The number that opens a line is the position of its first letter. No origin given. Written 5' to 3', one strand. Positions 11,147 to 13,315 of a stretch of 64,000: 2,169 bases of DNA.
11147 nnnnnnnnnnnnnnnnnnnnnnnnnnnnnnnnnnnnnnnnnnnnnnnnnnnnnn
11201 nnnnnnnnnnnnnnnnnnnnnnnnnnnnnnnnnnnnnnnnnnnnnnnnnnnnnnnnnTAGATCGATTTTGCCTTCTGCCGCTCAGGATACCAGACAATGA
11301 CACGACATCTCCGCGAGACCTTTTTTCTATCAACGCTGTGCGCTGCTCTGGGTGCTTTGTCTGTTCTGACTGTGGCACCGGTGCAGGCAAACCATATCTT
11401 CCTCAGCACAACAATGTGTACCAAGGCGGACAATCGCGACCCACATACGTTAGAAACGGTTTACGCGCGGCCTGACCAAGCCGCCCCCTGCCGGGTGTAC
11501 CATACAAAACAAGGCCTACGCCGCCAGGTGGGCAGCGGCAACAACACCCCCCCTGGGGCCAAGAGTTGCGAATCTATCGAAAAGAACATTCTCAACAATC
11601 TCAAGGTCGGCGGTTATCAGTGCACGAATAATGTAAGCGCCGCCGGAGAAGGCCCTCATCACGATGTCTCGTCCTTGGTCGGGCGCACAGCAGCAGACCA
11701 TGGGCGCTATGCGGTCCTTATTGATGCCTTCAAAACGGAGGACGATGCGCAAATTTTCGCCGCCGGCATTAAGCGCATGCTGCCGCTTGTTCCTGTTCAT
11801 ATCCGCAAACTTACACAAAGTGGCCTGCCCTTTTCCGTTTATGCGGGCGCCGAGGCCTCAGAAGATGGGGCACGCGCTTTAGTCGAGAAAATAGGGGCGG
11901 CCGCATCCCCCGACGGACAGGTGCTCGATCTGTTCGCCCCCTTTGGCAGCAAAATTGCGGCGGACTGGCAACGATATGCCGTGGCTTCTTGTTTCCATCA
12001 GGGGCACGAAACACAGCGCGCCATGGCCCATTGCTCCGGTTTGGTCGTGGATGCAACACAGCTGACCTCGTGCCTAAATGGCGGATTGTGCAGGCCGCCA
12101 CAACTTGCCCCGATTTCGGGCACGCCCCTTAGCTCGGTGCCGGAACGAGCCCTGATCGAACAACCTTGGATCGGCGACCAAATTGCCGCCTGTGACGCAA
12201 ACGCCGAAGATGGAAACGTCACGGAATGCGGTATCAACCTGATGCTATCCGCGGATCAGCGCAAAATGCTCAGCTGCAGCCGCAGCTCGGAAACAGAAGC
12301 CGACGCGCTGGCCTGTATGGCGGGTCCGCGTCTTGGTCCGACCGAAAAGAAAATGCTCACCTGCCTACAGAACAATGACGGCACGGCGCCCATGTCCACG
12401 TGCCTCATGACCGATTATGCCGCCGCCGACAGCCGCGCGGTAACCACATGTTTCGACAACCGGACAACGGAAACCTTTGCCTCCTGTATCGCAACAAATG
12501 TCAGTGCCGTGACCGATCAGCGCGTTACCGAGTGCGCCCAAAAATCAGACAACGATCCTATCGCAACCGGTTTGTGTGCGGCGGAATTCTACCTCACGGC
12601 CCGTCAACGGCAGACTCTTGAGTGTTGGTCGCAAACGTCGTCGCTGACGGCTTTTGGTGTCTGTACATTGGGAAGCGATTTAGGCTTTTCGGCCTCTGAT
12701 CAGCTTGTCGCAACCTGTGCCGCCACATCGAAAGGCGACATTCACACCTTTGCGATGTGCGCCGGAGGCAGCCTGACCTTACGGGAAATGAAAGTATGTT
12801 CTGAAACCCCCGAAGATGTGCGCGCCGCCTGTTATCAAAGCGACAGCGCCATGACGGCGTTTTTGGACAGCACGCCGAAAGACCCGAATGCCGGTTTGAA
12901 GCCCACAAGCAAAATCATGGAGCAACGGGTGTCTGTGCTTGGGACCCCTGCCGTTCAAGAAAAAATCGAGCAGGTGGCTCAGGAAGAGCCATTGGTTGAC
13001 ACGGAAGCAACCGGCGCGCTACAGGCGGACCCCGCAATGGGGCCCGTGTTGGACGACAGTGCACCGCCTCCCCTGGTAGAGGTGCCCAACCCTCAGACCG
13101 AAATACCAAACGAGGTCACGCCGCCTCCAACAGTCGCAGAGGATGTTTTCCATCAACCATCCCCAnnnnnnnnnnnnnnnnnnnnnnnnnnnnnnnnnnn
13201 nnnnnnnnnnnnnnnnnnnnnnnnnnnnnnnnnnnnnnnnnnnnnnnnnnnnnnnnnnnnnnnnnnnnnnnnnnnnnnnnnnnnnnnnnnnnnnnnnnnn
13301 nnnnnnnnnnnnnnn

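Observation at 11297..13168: Large secreted protein: SPOR-like domain plus about 13 short Cys-bearing repeats and a Pro-rich tail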

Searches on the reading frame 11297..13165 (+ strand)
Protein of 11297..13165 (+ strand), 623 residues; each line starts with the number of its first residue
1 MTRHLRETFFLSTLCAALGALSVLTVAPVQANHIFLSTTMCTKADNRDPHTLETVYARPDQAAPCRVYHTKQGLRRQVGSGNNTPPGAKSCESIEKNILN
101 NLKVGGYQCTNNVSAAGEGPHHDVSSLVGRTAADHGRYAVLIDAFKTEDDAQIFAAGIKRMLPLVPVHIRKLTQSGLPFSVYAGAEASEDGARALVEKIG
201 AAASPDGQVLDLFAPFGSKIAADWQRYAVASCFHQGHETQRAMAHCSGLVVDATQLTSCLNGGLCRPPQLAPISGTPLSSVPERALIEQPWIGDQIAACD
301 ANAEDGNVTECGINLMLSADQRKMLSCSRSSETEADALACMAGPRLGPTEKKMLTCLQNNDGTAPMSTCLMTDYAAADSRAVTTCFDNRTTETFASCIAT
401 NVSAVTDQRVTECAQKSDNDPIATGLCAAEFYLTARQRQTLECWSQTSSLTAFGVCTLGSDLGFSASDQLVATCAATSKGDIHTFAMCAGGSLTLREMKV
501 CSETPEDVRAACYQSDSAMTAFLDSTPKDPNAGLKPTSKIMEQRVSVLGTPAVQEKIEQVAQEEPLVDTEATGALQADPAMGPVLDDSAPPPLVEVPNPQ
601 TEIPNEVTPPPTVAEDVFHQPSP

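Call 4: search_protein_families(library=pfam, proteins=[window:11297-13165:+], max_evalue=10)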
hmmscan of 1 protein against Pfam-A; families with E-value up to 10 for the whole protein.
window:11297-13165:+ (623 aa): 2 families
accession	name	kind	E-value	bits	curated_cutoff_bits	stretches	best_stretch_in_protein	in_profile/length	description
PF05036.18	SPOR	-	0.0039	17.9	21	1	135-209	2-74/76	SPOR domain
PF01435.24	Peptidase_M48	-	0.24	11.6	20.3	1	312-357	120-165/186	Peptidase family M48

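Call 5: search_protein_families(library=ncbifam, proteins=[window:11297-13165:+], max_evalue=10)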
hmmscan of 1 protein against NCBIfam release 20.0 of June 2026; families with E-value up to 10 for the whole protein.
window:11297-13165:+ (623 aa): 0 families

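Call 6: find_homologous_proteins(query=window:11297-13165:+)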
Query window:11297-13165:+ (623 aa): 6 proteins with E <= 0.001 among 8000 candidates.
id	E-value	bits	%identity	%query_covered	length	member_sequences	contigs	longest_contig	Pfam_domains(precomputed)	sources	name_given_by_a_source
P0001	0.0e+0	1387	98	100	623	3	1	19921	-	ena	-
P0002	0.0e+0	1086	78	100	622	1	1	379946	-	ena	-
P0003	0.0e+0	1011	75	95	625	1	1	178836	-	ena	-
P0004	4.7e-198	678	57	85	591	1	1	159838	-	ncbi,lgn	-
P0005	2.4e-172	593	48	92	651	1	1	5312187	-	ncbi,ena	-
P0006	2.9e-162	559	45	96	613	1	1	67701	PF05036.19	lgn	-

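Call 7: search_solved_structures(query=window:11297-13165:+, max_evalue=10)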
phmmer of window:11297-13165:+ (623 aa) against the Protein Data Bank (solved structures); distinct sequences matched with E-value up to 10: 0.

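Call 10: find_encoding_contigs(protein=P0005, flank=8000, max_places=3)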
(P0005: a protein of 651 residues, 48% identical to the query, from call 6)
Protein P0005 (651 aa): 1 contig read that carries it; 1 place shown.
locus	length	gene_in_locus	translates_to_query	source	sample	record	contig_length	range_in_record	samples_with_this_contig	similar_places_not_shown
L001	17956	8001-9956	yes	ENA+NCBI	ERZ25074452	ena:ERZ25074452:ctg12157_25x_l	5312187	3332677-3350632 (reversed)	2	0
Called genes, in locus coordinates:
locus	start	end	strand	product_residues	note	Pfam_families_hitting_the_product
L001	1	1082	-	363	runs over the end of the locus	PF02230:Abhydrolase_2 (weak)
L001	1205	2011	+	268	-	PF00520:Ion_trans, PF08016:PKD_channel (weak)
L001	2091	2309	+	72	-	-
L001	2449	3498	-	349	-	-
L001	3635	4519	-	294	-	PF00126:HTH_1, PF03466:LysR_substrate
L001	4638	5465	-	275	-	PF00182:Glyco_hydro_19 (weak), PF01471:PG_binding_1 (weak)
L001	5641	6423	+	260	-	PF00378:ECH_1, PF16113:ECH_2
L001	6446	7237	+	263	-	PF00106:adh_short, PF13561:adh_short_C2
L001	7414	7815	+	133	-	-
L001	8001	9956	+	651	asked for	-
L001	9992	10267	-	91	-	-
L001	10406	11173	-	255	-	PF23441:SDR (weak), PF00106:adh_short, PF08659:KR, PF13561:adh_short_C2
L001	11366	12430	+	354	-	PF00135:COesterase (faint), PF20434:BD-FAE, PF07859:Abhydrolase_3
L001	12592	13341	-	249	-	PF02798:GST_N (weak), PF13417:GST_N_3, PF13409:GST_N_2, PF13410:GST_C_2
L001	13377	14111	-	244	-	PF13350:Y_phosphatase3, PF22784:PTP-SAK (weak)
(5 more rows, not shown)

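Call 11: find_encoding_contigs(protein=P0004, flank=8000, max_places=3)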
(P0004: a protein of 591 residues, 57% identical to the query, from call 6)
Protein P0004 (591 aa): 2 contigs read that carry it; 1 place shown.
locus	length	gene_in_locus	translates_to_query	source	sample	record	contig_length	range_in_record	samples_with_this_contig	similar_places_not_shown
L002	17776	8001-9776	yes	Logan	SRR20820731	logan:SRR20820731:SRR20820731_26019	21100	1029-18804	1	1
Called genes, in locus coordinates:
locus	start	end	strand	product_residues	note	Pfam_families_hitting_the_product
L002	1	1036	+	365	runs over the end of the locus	PF02230:Abhydrolase_2 (weak)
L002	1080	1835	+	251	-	-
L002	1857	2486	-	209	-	PF07486:Hydrolase_2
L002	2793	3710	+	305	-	-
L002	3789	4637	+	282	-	-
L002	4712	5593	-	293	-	PF00126:HTH_1, PF03466:LysR_substrate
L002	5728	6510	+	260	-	PF00378:ECH_1, PF16113:ECH_2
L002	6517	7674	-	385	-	PF03009:GDPD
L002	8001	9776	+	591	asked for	-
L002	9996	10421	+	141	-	-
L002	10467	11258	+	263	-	PF00106:adh_short, PF13561:adh_short_C2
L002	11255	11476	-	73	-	PF11534:HTHP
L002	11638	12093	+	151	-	-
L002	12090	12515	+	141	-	PF01575:MaoC_dehydratas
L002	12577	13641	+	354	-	PF20434:BD-FAE, PF07859:Abhydrolase_3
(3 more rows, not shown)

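Call 12: find_related_loci(query=A1, collection=genome_contigs, flank=8000)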
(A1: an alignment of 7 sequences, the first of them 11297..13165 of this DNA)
Query A1 (623 aa) in genome_contigs; peptide patterns used: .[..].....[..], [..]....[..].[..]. (x = any residue, [..] = any of these).
121 stretches matched a pattern; 3 encode a relative of the query (tblastn E <= 1e-3); 3 distinct loci.
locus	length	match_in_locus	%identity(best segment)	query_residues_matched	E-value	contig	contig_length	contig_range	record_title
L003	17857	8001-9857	48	17-590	7e-177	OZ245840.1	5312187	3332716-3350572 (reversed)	MAG: Alphaproteobacteria bacterium isolate d93f03f6-b113-40c7-9acf-b0fa1a286e37 genome assembly, chromosome: 1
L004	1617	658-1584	61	3-299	3e-129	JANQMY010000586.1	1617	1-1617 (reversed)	MAG: Alphaproteobacteria bacterium isolate PL25b_bin.64 k99_3428664, whole genome shotgun sequence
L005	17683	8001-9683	56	3-549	0e+0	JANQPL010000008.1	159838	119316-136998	MAG: Alphaproteobacteria bacterium isolate IP29b_bin.162 k99_2565804, whole genome shotgun sequence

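Call 20: predict_structure(alignment_id=A1)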
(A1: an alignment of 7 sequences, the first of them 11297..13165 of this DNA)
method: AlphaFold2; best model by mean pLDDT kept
length: 623 residues; sequences in the alignment: 7
mean_pLDDT: 53.5   pTM: 0.33
mean pLDDT of the five models: 53.5, 53.1, 52.1, 51.6, 50.8
residues with pLDDT >= 90: 1; 70-90: 159; 50-70: 137; < 50: 326
segments of 3 or more residues with pLDDT < 50: 1-33, 58-63, 84-87, 116-121, 129-131, 200-237, 239-309, 314-318, 463-465, 467-504, 506-523, 525-610, 612-623
pLDDT, mean of each block of 10 residues (from residue 1): 42 35 29 60 78 64 66 77 54 77 82 52 55 60 66 60 63 68 72 62 39 41 38 44 44 39 29 27 28 41 46 49 53 66 64 82 75 69 87 87 81 82 87 80 74 67 50 42 37 38 45 41 46 44 37 30 28 26 28 31 35 32 33
secondary structure, 60 per line:
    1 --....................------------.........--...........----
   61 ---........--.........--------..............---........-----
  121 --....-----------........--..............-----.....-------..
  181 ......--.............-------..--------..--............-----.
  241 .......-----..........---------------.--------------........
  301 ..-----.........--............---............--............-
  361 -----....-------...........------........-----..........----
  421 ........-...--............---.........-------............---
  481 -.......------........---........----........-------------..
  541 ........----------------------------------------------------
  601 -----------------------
elements in order (helices of 4 or more, strands of 3 or more residues): H3-22 E35-43 E46-56 E64-71 E74-82 H91-104 E108-115 E123-126 E138-145 H148-161 E167-171 E179-186 H189-201 H223-234 H240-247 H253-262 H293-302 H308-316 H319-330 H334-345 H348-359 H366-369 H377-387 H394-401 H407-416 H421-428 H435-446 H450-458 H466-477 H482-488 H495-502 H506-513 H518-525 H539-548

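Call 24: fold_search(model_id=the predicted structure, library=pdb)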
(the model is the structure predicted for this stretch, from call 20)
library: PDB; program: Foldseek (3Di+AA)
matches with E <= 10: 278; with E <= 0.001: 0
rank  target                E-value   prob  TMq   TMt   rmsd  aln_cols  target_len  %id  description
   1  8enh_K                4.8e-01  0.18  0.08  0.15  14.2       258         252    7  Cross-reactive 3180 TCR recognition of HLA-B*35:01-NP7 epitope from 2002 H3N2 influenza strain (released 2024-03-27)
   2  6x0m_P                4.8e-01  0.16  0.08  0.11  22.0       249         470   10  Bridging of double-strand DNA break activates PARP2/HPF1 to modify chromatin (released 2020-09-16)
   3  3pqy_F                6.6e-01  0.18  0.07  0.15  17.2       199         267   10  Crystal Structure of 6218 TCR in complex with the H2Db-PA224 (released 2011-05-18)
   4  6x0m_p                6.6e-01  0.08  0.08  0.10  25.0       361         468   10  Bridging of double-strand DNA break activates PARP2/HPF1 to modify chromatin (released 2020-09-16)
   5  9rdk_M                6.9e-01  0.54  0.09  0.13   4.9        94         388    8  Cryo-EM structure of the human SAGA co-activator complex (released 2026-04-01)
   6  8eo8_K                9.5e-01  0.13  0.08  0.17  16.3       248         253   10  Cross-reactive 3180 TCR recognition of HLA-B*35:01-NP8 epitope from 2005 H1N1 influenza strain (released 2024-03-27)
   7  1lf7                  9.5e-01  0.04  0.05  0.14  18.4       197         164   11  Crystal Structure of Human Complement Protein C8gamma at 1.2 A Resolution (released 2002-06-12)
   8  9hny_FR               1.0e+00  0.03  0.06  0.11  17.0       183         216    8  Mitoribosomal small subunit in complex with Mettl15 and Mettl17 (released 2025-03-26)
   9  6sga_FR               1.0e+00  0.03  0.05  0.09  17.4       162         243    7  Body domain of the mt-SSU assemblosome from Trypanosoma brucei (released 2019-09-18)
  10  7p0a_D                1.1e+00  0.15  0.07  0.17  17.1       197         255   11  CRYSTAL STRUCTURE OF THE MURINE CLASS I MAJOR HISTOCOMPATIBILITY COMPLEX H-2DB IN COMPLEX WITH LCMV-DERIVED GP33 PEPTI (released 2022-03-23)
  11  7a0t_B                1.1e+00  0.38  0.08  0.13   7.3        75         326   15  Crystal structure of kievitone hydratase from Nectria haematococca (P21 SG) (released 2021-08-18)
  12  9a68_A                1.1e+00  0.08  0.09  0.08  28.3       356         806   10  Integrative model of PARC-PARE by crosslinking MS and deep learning (released 2024-09-18)
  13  9gef_A                1.3e+00  0.07  0.09  0.08  29.0       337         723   10  Experimental localization of metal-binding sites reveals the role of metal ions in the delafloxacin-stabilized Strepto (released 2024-10-16)
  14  3ilw_A                1.3e+00  0.09  0.10  0.12  29.7       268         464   13  Structure of DNA gyrase subunit A N-terminal domain (released 2009-10-06)
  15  3wjo_B                1.3e+00  0.08  0.10  0.16  20.8       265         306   14  Crystal structure of Octaprenyl Pyrophosphate synthase from Escherichia coli with isopentenyl pyrophosphate (IPP) (released 2014-06-18)
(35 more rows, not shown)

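Call 29: search_protein_representatives(alignment_id=A1)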
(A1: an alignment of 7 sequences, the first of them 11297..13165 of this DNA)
Query: 7 sequences, 625 profile positions. Proteins with E-value up to 0.001 (for the whole library): 414; up to 1e-10: 221; up to 1e-30: 26. The best 150 are listed.
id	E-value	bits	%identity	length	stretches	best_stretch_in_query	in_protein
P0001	0.0e+00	1165.8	-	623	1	1-624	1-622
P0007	1.6e-79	284.4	-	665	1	21-559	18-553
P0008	2.2e-79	284.0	-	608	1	20-549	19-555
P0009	3.1e-65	237.2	-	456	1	171-562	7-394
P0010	2.5e-61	224.4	-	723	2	112-558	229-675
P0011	1.8e-59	218.2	-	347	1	18-349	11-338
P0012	6.7e-56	206.4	-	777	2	137-537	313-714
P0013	1.4e-54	202.0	-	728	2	135-556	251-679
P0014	1.7e-52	195.1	-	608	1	20-552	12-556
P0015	3.6e-49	184.2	-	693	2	130-554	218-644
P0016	7.9e-49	183.0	-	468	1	20-397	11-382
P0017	3.2e-47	177.8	-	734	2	137-548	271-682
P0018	1.2e-46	175.8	-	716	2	137-555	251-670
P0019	6.5e-44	166.8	-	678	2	126-564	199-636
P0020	1.2e-43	165.9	-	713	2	135-552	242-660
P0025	3.9e-37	144.4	-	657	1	40-549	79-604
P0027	5.2e-33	130.8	-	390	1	313-569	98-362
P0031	5.8e-31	124.0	-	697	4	400-548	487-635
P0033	1.8e-28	115.8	-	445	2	312-539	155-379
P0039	1.3e-22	96.5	-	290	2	359-546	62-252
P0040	1.9e-22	95.9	-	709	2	332-537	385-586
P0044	1.1e-20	90.1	-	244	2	413-535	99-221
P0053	3.2e-19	85.2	-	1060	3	344-586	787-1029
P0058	6.6e-19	84.2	-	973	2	342-613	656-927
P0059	1.3e-18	83.2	-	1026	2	330-536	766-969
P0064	2.0e-18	82.6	-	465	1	256-539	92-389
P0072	9.3e-18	80.4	-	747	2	324-556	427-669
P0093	1.3e-16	76.6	-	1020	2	333-533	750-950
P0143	9.3e-14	67.2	-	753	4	228-503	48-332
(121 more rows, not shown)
